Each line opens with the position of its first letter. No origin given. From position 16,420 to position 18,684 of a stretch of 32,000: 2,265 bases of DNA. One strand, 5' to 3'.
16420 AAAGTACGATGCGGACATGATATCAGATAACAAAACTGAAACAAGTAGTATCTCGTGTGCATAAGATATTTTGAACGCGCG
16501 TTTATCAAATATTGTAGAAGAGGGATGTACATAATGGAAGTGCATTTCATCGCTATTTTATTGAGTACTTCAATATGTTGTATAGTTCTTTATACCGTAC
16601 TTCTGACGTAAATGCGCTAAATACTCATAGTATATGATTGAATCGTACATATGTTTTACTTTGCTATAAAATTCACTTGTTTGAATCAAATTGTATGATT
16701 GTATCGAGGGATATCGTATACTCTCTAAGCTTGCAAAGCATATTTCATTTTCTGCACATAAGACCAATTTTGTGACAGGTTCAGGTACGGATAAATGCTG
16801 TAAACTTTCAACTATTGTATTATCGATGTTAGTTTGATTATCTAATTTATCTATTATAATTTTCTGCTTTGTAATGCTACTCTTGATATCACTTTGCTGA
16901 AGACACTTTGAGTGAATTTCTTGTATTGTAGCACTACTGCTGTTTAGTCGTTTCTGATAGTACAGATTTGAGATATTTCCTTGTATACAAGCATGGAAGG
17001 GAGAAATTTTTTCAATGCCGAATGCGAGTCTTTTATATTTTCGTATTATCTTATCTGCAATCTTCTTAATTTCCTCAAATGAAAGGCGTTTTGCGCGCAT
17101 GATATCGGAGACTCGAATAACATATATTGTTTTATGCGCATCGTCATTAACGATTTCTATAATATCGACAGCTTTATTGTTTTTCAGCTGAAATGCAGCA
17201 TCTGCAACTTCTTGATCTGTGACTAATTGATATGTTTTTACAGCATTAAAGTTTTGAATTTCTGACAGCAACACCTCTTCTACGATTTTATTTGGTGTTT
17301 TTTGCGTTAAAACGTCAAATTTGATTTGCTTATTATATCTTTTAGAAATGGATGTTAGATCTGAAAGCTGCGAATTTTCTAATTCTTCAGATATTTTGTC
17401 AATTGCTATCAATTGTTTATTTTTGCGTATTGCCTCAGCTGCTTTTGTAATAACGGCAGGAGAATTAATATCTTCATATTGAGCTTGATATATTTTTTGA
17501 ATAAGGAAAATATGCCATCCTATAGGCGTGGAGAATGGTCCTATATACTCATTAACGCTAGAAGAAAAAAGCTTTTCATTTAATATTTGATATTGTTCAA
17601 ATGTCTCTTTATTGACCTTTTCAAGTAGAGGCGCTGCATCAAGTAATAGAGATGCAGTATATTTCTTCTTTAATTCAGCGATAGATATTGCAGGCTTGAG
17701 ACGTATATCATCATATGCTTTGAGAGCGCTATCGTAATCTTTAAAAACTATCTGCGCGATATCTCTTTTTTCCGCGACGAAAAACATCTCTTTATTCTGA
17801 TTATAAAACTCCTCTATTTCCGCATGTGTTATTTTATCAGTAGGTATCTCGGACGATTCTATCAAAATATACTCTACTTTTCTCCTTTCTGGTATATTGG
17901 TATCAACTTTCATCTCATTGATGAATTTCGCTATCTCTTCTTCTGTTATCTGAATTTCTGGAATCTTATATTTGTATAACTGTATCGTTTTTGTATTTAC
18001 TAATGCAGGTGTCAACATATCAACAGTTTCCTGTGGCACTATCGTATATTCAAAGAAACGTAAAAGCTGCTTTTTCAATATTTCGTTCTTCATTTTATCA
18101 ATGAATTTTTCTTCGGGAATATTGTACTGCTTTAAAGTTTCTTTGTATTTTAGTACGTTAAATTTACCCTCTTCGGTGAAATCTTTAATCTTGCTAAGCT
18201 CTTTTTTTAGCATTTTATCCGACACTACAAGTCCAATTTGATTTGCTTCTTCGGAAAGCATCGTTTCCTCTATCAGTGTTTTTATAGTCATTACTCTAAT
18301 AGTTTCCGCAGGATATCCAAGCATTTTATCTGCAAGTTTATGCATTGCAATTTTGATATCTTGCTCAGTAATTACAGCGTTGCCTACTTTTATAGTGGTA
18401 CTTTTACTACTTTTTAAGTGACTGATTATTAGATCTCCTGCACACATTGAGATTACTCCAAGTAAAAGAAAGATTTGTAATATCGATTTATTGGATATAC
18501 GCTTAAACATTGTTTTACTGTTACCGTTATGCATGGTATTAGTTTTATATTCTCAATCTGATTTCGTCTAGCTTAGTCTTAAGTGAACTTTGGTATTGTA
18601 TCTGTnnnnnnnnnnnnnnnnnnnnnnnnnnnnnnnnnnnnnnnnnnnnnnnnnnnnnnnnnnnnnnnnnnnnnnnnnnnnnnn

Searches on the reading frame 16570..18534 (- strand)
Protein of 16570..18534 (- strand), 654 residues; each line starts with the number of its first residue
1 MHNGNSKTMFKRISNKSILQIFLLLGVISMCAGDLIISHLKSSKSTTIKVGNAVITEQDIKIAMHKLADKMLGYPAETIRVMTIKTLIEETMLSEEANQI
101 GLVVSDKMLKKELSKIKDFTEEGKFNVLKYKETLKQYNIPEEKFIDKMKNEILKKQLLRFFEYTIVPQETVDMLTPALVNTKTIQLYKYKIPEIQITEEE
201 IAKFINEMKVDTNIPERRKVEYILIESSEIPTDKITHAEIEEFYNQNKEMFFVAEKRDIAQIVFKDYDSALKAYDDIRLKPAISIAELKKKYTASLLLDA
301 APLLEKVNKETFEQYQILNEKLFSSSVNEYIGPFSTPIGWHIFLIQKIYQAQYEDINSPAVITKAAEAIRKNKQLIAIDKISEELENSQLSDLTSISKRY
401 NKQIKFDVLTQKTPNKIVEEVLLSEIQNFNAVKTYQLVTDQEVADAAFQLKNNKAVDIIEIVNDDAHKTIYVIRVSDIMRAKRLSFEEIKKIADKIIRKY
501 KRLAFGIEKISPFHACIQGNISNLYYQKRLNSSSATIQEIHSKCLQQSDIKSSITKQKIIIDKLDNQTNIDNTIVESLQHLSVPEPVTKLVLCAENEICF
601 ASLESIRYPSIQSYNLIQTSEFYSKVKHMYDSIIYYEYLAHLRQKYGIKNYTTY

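Call 12: find_related_loci(query=window:16570-18534:-, collection=genome_contigs, flank=10000)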
Query window:16570-18534:- (654 aa) in genome_contigs; peptide patterns used: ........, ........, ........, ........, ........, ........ (x = any residue, [..] = any of these).
261 stretches matched a pattern, but none encodes a relative of the query by tblastn (E <= 1e-3).

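Call 13: find_homologous_proteins(query=window:16570-18534:-)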
Query window:16570-18534:- (654 aa): 8 proteins with E <= 0.001 among 8000 candidates.
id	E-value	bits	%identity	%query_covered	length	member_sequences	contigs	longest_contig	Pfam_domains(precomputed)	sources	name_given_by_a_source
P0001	0.0e+0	1373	100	99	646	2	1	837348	PF13145.13,PF13624.12,PF13623.12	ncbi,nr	ncbi:SurA N-terminal domain-containing protein [Candidatus Fokinia solitaria]|nr:SurA N-terminal dom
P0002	0.0e+0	1029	73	96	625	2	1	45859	PF13145.13,PF13624.12,PF13623.12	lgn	-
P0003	2.2e-9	55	19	51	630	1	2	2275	PF13145.13,PF00639.28,PF13624.12,PF13616.13,PF13623.12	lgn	-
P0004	1.9e-8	52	21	38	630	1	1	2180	PF13145.13,PF00639.28,PF13624.12,PF13616.13,PF13623.12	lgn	-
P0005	6.9e-5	40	23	46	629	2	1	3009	PF13145.13,PF13624.12,PF13623.12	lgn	-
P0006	9.1e-5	40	25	57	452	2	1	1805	PF13145.13,PF13624.12,PF13623.12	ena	-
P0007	9.8e-5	40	21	63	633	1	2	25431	PF13145.13,PF13624.12,PF13623.12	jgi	jgi:peptidyl-prolyl cis-trans isomerase D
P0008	1.1e-4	40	25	41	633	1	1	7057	PF13145.13,PF00639.28,PF13624.12,PF13616.13,PF13623.12,PF09312.17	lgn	-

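Call 14: find_encoding_contigs(protein=P0002, flank=10000, max_places=5)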
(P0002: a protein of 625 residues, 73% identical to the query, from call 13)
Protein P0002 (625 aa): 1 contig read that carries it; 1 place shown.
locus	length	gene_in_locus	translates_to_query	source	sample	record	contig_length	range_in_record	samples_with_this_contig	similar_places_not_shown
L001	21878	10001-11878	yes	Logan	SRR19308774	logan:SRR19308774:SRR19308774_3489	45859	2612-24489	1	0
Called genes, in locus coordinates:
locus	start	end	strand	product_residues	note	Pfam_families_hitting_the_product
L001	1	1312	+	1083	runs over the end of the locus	PF00133:tRNA-synt_1, PF09334:tRNA-synt_1g, PF08264:Anticodon_1, PF19302:DUF5915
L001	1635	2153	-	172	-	PF02357:NusG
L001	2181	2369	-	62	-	PF00584:SecE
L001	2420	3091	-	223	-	-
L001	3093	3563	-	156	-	PF02600:DsbB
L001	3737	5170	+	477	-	PF13360:PQQ_2 (faint), PF13570:Beta-prop_ACSF4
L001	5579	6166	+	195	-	PF00005:ABC_tran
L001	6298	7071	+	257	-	PF00142:Fer4_NifH (weak), PF01656:CbiA, PF02374:ArsA_ATPase, PF06564:CBP_BcsQ, PF09140:MipZ, PF10609:ParA, PF13614:AAA_31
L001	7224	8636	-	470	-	PF00772:DnaB, PF03796:DnaB_C, PF13481:AAA_25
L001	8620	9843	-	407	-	PF00375:SDF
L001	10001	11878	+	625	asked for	PF13623:SurA_N_2, PF13624:SurA_N_3, PF13145:Rotamase_2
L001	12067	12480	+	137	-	PF01521:Fe-S_biosyn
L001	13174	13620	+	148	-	-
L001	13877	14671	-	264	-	PF00583:Acetyltransf_1 (weak)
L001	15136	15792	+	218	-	PF03070:TENA_THI-4, PF14518:Haem_oxygenas_2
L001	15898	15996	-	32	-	-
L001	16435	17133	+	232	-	PF04244:DPRP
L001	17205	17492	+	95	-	-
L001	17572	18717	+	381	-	PF00155:Aminotran_1_2, PF01053:Cys_Met_Meta_PP (faint)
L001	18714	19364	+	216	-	PF00561:Abhydrolase_1 (faint)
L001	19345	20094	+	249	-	PF01209:Ubie_methyltran, PF05175:MTS, PF13489:Methyltransf_23, PF13847:Methyltransf_31, PF08241:Methyltransf_11, PF08242:Methyltransf_12, PF13649:Methyltransf_25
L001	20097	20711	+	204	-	PF13500:AAA_26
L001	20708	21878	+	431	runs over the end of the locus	PF00202:Aminotran_3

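Call 15: find_encoding_contigs(protein=P0001, flank=10000, max_places=5)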
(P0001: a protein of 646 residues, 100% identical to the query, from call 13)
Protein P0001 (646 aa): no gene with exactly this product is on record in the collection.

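Call 98: search_protein_families(library=pfam, proteins=[L001:13174-13620:+, L001:13877-14671:-, L001:15136-15792:+, L001:16435-17133:+], max_evalue=0.01)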
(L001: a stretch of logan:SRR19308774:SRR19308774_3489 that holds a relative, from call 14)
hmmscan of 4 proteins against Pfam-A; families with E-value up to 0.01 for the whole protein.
L001:13174-13620:+ (148 aa): 1 family
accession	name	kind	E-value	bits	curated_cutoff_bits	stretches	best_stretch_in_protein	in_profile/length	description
PF07166.16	DUF1398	-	0.00011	22.7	22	1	18-125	13-118/119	Protein of unknown function (DUF1398)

L001:13877-14671:- (264 aa): 2 families
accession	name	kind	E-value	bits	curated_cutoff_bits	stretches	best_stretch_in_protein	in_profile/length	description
PF00583.31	Acetyltransf_1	-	2.3e-06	28.3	20.7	1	160-224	31-98/116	Acetyltransferase (GNAT) family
PF13508.13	Acetyltransf_7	-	0.0065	17.3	27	0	165-240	6-82/84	Acetyltransferase (GNAT) domain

L001:15136-15792:+ (218 aa): 2 families
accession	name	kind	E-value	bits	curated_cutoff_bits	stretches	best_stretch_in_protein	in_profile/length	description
PF14518.11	Haem_oxygenas_2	-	1.8e-23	83.7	28.9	1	38-203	3-175/177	Iron-containing redox enzyme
PF03070.21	TENA_THI-4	-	6.1e-13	49.5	22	1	16-142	11-136/210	TENA/THI-4/PQQC family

L001:16435-17133:+ (232 aa): 1 family
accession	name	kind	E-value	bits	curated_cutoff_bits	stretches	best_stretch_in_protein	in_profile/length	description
PF04244.19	DPRP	-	3.7e-64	217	22.1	1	6-200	2-196/224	Deoxyribodipyrimidine photo-lyase-related protein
